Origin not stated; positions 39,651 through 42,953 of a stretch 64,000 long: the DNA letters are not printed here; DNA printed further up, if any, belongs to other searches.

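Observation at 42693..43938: Lipoprotein gene whose only ATG start overlaps the giant gene by 113 nt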

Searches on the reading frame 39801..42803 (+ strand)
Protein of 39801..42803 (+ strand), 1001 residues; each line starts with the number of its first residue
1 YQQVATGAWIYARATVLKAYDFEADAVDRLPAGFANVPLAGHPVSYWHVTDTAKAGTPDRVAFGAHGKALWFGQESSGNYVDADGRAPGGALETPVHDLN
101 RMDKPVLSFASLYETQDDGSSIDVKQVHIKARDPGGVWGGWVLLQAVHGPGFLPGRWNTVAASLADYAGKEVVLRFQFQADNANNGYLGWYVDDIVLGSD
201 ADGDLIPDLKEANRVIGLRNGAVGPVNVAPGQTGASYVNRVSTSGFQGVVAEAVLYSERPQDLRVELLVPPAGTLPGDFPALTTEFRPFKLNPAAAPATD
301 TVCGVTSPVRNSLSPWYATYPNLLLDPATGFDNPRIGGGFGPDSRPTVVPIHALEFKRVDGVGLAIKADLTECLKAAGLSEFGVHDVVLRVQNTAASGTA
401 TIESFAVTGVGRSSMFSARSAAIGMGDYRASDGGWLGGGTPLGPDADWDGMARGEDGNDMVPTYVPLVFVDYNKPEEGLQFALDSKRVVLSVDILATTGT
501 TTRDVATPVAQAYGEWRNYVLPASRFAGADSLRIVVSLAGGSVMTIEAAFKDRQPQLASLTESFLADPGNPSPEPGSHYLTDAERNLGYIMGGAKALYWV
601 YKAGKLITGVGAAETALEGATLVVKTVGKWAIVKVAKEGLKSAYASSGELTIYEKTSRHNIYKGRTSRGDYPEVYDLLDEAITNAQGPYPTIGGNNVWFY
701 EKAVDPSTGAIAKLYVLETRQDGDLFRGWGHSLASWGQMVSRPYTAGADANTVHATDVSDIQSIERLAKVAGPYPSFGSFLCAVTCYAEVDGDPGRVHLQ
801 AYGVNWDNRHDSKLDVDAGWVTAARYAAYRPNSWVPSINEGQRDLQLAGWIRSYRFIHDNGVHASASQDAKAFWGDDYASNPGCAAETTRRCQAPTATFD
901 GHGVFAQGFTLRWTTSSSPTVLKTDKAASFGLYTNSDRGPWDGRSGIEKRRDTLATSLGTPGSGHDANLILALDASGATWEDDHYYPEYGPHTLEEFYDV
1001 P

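Call 25: find_homologous_proteins(query=window:39801-42803:+, max_evalue=0.001)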
Query window:39801-42803:+: 8000 candidates shared short words with the query, none scored E <= 0.001.

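Call 26: find_related_loci(query=A2, collection=genome_contigs, flank=10000)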
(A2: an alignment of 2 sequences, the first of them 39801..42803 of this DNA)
Query A2 (1001 aa) in genome_contigs; peptide patterns used: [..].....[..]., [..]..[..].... (x = any residue, [..] = any of these).
43 stretches matched a pattern, but none encodes a relative of the query by tblastn (E <= 1e-3).

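Call 27: find_related_loci(query=A2, collection=metagenome_contigs, flank=10000)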
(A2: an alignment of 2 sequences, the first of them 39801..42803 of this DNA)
Query A2 (1001 aa) in metagenome_contigs; peptide patterns used: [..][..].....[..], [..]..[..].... (x = any residue, [..] = any of these).
94 stretches matched a pattern, but none encodes a relative of the query by tblastn (E <= 1e-3).

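Call 34: search_protein_families(library=pfam, proteins=[window:39801-42803:+], max_evalue=5)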
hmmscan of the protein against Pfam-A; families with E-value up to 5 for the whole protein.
window:39801-42803:+ (1001 aa): 1 family
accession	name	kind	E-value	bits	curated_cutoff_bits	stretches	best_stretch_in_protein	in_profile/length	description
PF20773.4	InhA-like_MAM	-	0.00046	20.2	26.9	1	157-206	123-171/191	Immune inhibitor A-like, MAM domain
